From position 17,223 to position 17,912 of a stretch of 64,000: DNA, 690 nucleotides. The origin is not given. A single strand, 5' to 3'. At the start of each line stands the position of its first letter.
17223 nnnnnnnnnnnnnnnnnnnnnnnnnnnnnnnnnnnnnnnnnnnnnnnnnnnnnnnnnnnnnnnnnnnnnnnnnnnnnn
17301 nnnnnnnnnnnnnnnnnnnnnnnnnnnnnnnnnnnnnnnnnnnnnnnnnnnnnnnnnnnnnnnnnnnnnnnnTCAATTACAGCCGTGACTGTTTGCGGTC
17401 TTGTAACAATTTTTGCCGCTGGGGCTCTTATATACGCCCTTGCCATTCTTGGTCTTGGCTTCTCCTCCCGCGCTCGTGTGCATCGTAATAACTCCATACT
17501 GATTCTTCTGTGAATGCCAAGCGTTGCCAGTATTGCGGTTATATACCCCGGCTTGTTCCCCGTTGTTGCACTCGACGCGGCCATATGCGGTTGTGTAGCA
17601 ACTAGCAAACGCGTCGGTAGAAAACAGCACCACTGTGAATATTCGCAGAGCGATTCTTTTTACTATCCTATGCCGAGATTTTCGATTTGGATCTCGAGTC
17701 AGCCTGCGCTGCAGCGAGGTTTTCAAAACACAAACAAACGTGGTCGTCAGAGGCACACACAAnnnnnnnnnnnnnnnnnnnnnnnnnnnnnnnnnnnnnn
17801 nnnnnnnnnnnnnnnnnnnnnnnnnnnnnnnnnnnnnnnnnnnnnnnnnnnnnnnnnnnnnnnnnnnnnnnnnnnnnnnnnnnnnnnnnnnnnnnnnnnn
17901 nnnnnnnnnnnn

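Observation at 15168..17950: Signal-peptide-less arylsulfatase translationally abutting a small secreted Cys-peptide gene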

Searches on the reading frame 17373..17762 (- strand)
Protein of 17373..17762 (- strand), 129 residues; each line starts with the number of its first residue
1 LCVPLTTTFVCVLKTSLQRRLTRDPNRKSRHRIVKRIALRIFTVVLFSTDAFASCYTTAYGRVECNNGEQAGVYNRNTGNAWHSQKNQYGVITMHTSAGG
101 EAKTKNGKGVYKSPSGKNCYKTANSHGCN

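Call 5: search_protein_families(library=pfam, proteins=[window:17373-17762:-], max_evalue=0.01)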
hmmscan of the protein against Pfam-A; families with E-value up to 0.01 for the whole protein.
window:17373-17762:- (129 aa): 0 families

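Call 6: search_protein_families(library=ncbifam, proteins=[window:17373-17762:-], max_evalue=0.01)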
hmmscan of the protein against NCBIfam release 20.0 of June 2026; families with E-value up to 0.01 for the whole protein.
window:17373-17762:- (129 aa): 0 families

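Call 15: find_homologous_proteins(query=window:17373-17762:-, max_evalue=10)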
Query window:17373-17762:- (129 aa): 157 proteins with E <= 10 among 159 candidates; the best 120 are listed.
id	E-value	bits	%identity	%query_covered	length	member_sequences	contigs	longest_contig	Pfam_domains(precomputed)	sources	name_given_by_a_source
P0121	3.2e-44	168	82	73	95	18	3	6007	-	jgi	jgi:hypothetical protein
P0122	7.9e-44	166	81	73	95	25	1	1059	-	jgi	jgi:hypothetical protein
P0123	1.2e-43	166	81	73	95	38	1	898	-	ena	-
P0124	9.9e-40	153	78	73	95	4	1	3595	-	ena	-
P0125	3.8e-38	148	71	73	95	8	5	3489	-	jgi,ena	jgi:hypothetical protein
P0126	1.2e-37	146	74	73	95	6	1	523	-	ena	-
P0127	1.9e-37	146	77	64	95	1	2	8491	-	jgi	jgi:hypothetical protein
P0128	4.0e-37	145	71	73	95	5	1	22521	-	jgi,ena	jgi:hypothetical protein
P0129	6.5e-37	144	69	77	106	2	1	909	-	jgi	-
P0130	7.1e-37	144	67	78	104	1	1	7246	-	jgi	jgi:hypothetical protein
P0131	1.1e-36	143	69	77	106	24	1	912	-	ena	-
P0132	1.1e-36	143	70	73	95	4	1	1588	-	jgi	jgi:hypothetical protein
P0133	1.7e-36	143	70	73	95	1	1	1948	-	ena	-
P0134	1.8e-36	143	71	73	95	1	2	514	-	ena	-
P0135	2.2e-36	142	68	74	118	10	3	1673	-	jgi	jgi:hypothetical protein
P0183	5.4e-32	128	73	66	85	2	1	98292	-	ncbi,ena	-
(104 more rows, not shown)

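Call 18: find_encoding_contigs(protein=P0121, flank=6000, max_places=3)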
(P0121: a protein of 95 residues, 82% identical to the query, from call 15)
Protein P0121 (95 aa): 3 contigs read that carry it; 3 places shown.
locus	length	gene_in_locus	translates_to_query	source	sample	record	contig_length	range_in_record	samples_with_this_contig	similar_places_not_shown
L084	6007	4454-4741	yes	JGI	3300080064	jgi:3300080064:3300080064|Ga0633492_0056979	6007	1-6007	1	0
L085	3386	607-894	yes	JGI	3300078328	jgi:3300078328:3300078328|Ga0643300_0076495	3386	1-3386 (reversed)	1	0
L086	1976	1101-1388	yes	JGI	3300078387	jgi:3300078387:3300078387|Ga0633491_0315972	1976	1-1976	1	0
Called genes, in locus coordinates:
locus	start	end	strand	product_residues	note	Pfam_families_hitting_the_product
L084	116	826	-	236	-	PF14366:DUF4410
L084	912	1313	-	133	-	-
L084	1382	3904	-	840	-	PF00884:Sulfatase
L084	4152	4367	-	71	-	-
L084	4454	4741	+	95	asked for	-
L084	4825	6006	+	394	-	?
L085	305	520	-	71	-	-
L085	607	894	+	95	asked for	-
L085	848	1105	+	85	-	-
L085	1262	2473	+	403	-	PF00884:Sulfatase, PF16347:SGSH_C (weak), PF14707:Sulfatase_C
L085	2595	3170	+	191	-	-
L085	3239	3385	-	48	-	?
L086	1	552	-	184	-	?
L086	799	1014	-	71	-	-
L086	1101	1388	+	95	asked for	-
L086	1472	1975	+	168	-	?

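Call 19: find_encoding_contigs(protein=P0128, flank=6000, max_places=2)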
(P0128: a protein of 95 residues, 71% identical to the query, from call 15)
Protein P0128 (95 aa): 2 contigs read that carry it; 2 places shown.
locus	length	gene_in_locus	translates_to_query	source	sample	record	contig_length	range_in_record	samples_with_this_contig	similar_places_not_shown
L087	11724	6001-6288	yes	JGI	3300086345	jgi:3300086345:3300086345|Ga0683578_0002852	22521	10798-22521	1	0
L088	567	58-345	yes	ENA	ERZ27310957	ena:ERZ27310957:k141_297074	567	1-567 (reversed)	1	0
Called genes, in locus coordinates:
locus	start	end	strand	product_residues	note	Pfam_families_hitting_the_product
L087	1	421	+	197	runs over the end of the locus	PF03886:ABC_trans_aux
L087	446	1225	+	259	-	PF07885:Ion_trans_2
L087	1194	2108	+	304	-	-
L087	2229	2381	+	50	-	-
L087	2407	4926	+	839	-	PF00884:Sulfatase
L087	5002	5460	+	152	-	-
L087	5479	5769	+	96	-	-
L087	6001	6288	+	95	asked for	-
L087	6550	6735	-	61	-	-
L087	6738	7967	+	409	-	PF03349:Toluene_X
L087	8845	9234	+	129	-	-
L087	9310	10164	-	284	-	PF02899:Phage_int_SAM_1 (weak), PF00589:Phage_integrase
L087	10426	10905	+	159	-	-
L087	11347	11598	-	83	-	-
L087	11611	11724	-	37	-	?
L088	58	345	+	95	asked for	-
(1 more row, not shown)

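Call 20: find_encoding_contigs(protein=P0183, flank=6000, max_places=2)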
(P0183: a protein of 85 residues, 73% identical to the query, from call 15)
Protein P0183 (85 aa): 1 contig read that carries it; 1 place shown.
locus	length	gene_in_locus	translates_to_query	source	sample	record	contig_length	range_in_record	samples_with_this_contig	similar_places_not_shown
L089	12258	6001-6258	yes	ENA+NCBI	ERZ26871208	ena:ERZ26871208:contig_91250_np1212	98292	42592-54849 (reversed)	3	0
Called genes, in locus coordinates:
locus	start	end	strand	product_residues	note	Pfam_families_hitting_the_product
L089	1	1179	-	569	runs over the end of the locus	PF07969:Amidohydro_3, PF01979:Amidohydro_1 (weak)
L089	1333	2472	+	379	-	PF02771:Acyl-CoA_dh_N, PF00441:Acyl-CoA_dh_1 (weak), PF08028:Acyl-CoA_dh_2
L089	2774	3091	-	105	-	-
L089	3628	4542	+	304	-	-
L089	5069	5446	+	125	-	-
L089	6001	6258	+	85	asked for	-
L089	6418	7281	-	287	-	PF00296:Bac_luciferase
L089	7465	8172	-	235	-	PF01904:DUF72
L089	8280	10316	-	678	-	PF00743:FMO-like, PF07992:Pyr_redox_2, PF13450:NAD_binding_8, PF13738:Pyr_redox_3, PF13434:Lys_Orn_oxgnase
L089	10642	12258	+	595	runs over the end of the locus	PF01979:Amidohydro_1 (faint), PF07969:Amidohydro_3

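Call 25: find_related_loci(query=A1, collection=metagenome_contigs, flank=7000)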
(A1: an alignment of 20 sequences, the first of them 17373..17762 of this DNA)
Query A1 (129 aa) in metagenome_contigs; peptide patterns used: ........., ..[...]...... (x = any residue, [..] = any of these).
600 stretches matched a pattern (row limit reached: there are more); 425 encode a relative of the query (tblastn E <= 1e-3); the best 80 are kept; 80 distinct loci.
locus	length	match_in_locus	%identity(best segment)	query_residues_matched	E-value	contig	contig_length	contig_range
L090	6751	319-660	72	17-129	2e-51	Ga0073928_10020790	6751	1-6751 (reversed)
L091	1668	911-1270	67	10-129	2e-49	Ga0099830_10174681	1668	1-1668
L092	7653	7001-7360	67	10-129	2e-48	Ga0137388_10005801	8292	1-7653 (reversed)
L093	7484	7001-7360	67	10-129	2e-48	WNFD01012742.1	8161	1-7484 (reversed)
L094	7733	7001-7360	67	10-129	2e-48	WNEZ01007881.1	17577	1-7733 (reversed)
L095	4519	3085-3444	67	10-129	2e-48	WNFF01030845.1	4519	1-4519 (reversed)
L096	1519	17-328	67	26-129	3e-45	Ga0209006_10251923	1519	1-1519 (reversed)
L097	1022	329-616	68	34-129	4e-43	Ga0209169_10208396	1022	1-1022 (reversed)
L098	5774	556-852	68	31-129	5e-41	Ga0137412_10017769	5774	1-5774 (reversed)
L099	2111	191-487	67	31-129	4e-41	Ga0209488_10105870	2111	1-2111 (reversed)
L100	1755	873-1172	66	30-129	8e-41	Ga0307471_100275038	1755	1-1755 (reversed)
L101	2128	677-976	65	30-129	2e-40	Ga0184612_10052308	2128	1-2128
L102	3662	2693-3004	65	26-129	3e-40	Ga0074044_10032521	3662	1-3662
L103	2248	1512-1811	65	30-129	2e-40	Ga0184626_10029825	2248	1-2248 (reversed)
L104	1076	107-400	67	32-129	3e-41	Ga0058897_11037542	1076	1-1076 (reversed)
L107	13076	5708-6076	55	2-129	6e-39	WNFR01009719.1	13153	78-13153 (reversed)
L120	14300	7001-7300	64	30-129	7e-38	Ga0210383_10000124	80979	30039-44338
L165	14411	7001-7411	48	4-129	3e-36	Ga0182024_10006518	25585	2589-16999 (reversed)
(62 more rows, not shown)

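Call 43: search_protein_families(library=pfam, proteins=[L084:1382-3904:-], max_evalue=0.001)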
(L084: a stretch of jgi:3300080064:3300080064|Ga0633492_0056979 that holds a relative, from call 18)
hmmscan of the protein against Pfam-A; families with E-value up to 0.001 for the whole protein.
L084:1382-3904:- (840 aa): 1 family
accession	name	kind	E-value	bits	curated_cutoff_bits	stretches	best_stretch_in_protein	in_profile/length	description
PF00884.28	Sulfatase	-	1.9e-58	198.6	25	1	84-506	1-301/301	Sulfatase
